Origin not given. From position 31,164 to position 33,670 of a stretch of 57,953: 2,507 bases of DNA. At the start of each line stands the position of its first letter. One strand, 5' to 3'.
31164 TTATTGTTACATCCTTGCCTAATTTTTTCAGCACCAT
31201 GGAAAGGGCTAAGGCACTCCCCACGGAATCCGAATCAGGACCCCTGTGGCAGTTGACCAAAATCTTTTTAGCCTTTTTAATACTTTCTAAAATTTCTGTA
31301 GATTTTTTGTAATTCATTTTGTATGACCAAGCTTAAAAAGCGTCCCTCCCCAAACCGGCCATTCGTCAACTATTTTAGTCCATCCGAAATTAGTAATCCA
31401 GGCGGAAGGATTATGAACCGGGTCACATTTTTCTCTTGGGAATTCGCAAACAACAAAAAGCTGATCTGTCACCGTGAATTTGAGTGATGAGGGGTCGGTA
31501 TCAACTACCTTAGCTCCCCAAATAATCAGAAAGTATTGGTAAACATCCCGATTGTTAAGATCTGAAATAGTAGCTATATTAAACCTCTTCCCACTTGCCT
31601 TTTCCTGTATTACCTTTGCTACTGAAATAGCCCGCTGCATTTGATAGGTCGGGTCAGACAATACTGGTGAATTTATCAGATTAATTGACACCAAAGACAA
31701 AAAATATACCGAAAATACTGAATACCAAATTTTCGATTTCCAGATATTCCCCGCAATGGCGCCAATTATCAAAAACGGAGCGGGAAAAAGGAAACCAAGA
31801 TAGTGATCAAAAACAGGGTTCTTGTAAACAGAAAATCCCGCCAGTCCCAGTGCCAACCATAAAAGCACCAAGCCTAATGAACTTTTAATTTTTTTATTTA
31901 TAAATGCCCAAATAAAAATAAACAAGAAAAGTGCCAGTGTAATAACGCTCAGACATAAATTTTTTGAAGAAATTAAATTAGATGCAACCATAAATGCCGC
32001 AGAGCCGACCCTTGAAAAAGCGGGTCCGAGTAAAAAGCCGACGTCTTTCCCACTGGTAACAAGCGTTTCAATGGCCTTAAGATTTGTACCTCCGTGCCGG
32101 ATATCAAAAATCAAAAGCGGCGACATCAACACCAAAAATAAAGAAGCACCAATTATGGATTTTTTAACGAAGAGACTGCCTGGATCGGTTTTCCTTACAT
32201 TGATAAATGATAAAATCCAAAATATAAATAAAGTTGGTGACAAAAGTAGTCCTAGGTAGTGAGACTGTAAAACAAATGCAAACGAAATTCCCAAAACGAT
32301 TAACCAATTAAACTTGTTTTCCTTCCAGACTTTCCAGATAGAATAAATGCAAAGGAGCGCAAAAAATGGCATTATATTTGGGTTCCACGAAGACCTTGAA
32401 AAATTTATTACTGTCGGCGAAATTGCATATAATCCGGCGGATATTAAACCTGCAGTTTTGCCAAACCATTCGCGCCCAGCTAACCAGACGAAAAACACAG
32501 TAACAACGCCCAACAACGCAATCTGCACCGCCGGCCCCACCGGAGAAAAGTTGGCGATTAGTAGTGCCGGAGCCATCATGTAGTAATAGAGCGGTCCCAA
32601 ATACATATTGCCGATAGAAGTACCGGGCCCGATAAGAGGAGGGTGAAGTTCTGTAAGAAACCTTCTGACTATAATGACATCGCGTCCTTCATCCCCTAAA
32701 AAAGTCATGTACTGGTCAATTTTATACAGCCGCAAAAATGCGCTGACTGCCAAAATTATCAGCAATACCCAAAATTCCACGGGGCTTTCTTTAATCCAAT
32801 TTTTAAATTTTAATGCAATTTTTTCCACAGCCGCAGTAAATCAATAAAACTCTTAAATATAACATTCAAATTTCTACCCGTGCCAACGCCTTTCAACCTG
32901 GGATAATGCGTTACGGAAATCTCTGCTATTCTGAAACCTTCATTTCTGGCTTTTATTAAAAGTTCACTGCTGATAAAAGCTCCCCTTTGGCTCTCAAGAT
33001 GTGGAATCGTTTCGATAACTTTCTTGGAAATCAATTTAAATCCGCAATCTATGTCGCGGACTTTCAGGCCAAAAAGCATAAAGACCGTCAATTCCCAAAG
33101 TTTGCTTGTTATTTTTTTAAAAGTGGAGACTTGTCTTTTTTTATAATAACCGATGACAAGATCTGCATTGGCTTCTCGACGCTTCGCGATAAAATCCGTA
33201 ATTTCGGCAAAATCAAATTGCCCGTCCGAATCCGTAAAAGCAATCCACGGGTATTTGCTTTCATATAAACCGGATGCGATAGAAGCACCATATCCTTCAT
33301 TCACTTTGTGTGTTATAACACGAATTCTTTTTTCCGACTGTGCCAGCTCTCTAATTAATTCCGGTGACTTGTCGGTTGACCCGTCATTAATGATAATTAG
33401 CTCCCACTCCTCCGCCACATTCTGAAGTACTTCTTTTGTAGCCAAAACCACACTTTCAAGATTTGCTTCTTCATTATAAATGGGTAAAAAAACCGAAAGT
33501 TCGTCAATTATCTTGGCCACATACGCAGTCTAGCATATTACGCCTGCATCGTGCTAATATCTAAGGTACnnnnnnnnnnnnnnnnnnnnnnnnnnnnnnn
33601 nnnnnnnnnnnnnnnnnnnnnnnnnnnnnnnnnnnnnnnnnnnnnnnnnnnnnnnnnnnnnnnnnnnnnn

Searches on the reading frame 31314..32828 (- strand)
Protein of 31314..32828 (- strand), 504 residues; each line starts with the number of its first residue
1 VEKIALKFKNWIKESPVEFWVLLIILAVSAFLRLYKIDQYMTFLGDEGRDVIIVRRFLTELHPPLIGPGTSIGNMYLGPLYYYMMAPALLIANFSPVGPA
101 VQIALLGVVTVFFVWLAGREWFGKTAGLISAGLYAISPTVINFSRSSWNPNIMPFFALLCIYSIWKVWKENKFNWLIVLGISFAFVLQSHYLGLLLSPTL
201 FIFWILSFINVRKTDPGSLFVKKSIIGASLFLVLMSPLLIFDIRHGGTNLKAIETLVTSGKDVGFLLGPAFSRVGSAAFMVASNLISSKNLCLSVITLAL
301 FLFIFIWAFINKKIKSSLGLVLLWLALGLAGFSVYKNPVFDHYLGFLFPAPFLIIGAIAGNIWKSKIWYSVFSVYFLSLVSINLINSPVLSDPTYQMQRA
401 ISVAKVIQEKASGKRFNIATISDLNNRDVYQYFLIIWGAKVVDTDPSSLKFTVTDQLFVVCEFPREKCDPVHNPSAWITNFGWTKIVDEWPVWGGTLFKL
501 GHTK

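Call 5: search_protein_families(library=pfam, max_evalue=0.01, proteins=[window:31314-32828:-])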
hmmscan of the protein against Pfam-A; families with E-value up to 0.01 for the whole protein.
window:31314-32828:- (504 aa): 2 families
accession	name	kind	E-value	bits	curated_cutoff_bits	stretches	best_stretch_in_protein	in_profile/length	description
PF13231.12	PMT_2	-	1.1e-13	52.1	26.1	1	79-240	4-159/160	Dolichyl-phosphate-mannose-protein mannosyltransferase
PF02366.24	PMT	-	0.00016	21.8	22.7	1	60-235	43-227/245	Dolichyl-phosphate-mannose-protein mannosyltransferase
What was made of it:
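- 31314..32828 (-): GT-C, group D (GD[EQ]GRD motif). PMT_2 52 bits (call 5).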

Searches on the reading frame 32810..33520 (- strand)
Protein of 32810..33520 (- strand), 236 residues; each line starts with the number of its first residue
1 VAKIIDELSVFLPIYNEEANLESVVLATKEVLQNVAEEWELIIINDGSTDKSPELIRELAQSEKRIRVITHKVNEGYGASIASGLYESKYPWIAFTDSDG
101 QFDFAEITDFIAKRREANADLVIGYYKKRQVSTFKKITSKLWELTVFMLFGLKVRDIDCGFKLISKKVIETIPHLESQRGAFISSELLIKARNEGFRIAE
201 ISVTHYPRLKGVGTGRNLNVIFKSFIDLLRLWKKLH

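Call 6: search_protein_families(library=pfam, max_evalue=0.001, proteins=[window:32810-33520:-])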
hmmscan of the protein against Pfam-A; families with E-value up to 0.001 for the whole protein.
window:32810-33520:- (236 aa): 2 families
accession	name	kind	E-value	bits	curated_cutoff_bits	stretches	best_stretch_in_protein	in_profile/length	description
PF00535.33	Glycos_transf_2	-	7.4e-29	101.3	23.3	1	9-171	1-166/168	Glycosyl transferase family 2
PF10111.15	Glyco_tranf_2_2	-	3.1e-05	24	27.3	1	9-146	1-146/276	Glycosyltransferase like family 2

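Call 34: search_protein_families(library=ncbifam, max_evalue=0.00001, proteins=[window:32810-33520:-])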
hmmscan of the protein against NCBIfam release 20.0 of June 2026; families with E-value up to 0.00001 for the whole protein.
window:32810-33520:- (236 aa): 17 families
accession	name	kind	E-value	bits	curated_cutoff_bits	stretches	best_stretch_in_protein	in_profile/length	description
NF007986.1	PRK10714.1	equivalog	4e-21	75.3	529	1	3-211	3-206/316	undecaprenyl-phosphate 4-deoxy-4-formamido-L-arabinose transferase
NF047588.1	GlcsyltransPgfSStrep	equivalog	7.4e-18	64.8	500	1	8-176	3-171/308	glycosyltransferase PgfS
NF041391.1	DPhHxTase_Halo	equivalog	3.7e-17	62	375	1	14-208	3-186/213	dolichyl-phosphate hexose transferase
NF047683.1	TeichurnBiosyTuaG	equivalog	1.4e-16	60.9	400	1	2-106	2-103/252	teichuronic acid biosynthesis protein TuaG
TIGR03937.1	PgaC_IcaA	equivalog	2.1e-16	59.9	422.3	1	5-113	44-148/407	poly-beta-1,6-N-acetyl-D-glucosamine synthase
NF007482.0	PRK10073.1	equivalog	1.2e-14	54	423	1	4-102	4-98/334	glycosyltransferase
NF058614.1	PPMAGASynPpgS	equivalog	2.9e-14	53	370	1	10-226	4-221/226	polyprenyl-phospho-N-acetylgalactosaminyl synthase PpgS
TIGR04182.1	glyco_TIGR04182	equivalog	1.5e-11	44.3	325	1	8-214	2-199/293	S-layer glycoprotein N-glycosyltransferase AglJ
NF041875.1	EPS_EpsD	equivalog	5.5e-10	39.1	370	1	8-125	1-115/325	exopolysaccharide biosynthesis glycosyltransferase EpsD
TIGR03965.1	mycofact_glyco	equivalog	2.7e-09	36.4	280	1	5-100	73-165/467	mycofactocin biosynthesis glycosyltransferase MftF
NF053739.1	GlytfEpsEBac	equivalog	8.3e-09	34.8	450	1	8-99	3-92/265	glycosyltransferase EpsE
NF038302.1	EPS_HpsE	equivalog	2.2e-08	33.4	300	1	7-114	2-114/307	hormogonium polysaccharide biosynthesis glycosyltransferase HpsE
TIGR04283.1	glyco_like_mftF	equivalog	4.5e-08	33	182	1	8-104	1-87/221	TIGR04283 family arsenosugar biosynthesis glycosyltransferase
NF050050.1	ProtGlycPglI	equivalog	9.1e-08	31.8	500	1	7-116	3-110/306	GalNAc(5)-diNAcBac-PP-undecaprenol beta-1,3-glucosyltransferase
TIGR03111.1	glyc2_xrt_Gpos1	hypoth_equivalog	1.3e-07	30.7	363.95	1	6-118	49-159/439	TIGR03111 family XrtG-associated glycosyltransferase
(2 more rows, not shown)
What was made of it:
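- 32810..33520 (-): Soluble GT2 resembling ArnC/GtrB-type polyprenyl-phosphate sugar synthases. It overlaps GT-C 31314 by 19 nt. NCBIfam ArnC, E 4e-21 (call 34).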

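Call 45: search_solved_structures(query=window:32810-33520:-, max_evalue=0.00001)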
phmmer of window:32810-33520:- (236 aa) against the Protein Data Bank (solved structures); distinct sequences matched with E-value up to 0.00001: 16.
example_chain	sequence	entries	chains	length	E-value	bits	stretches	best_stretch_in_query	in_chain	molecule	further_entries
9bhc_C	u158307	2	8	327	8.2e-18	68.1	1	5-208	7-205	Undecaprenyl-phosphate 4-deoxy-4-formamido-L-arabinose transferase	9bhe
8vxh_A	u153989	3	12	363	1.1e-17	67.7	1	5-208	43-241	Undecaprenyl-phosphate 4-deoxy-4-formamido-L-arabinose transferase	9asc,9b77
9hwj_A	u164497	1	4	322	3e-16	63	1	6-208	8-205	Undecaprenyl-phosphate 4-deoxy-4-formamido-L-arabinose transferase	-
5eke_A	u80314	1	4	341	9.6e-16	61.3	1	7-182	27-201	Uncharacterized glycosyltransferase sll0501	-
5ekp_C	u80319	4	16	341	9.7e-16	61.3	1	7-181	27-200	Uncharacterized glycosyltransferase sll0501 | Glycosyltransferase sll0501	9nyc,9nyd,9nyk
9nye_A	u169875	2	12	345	1e-15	61.3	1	7-181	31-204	Glycosyltransferase sll0501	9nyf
2z87_A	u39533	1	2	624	2.3e-10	43.8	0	4-99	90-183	Chondroitin synthase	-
2z86_A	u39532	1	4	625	2.3e-10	43.8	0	4-99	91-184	Chondroitin synthase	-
3bcv_A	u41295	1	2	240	6.2e-10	42.3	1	4-108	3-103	Putative glycosyltransferase protein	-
5hea_A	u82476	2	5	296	1.9e-09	40.8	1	8-101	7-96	Putative glycosyltransferase (GalT1)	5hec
5mlz_A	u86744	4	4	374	2.7e-09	40.2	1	8-226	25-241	Dolichol monophosphate mannose synthase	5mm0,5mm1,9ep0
3l7m_A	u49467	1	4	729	1.7e-07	34.4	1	7-115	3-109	Teichoic acid biosynthesis protein F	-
3l7j_A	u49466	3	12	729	1.7e-07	34.4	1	7-115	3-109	Teichoic acid biosynthesis protein F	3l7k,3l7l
3l7i_A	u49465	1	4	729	1.7e-07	34.4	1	7-115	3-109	Teichoic acid biosynthesis protein F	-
6h1j_A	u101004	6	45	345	3.1e-06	30.2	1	7-127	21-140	Probable ss-1,3-N-acetylglucosaminyltransferase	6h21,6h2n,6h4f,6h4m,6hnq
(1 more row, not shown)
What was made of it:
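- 32810..33520 (-): ArnC structures 9bhc and 8vxh, E 1e-17; GtrB 5ekp, E 1e-15 (call 45).
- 32810 matches the ArnC and GtrB catalytic domains, E 1e-17 (call 45).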
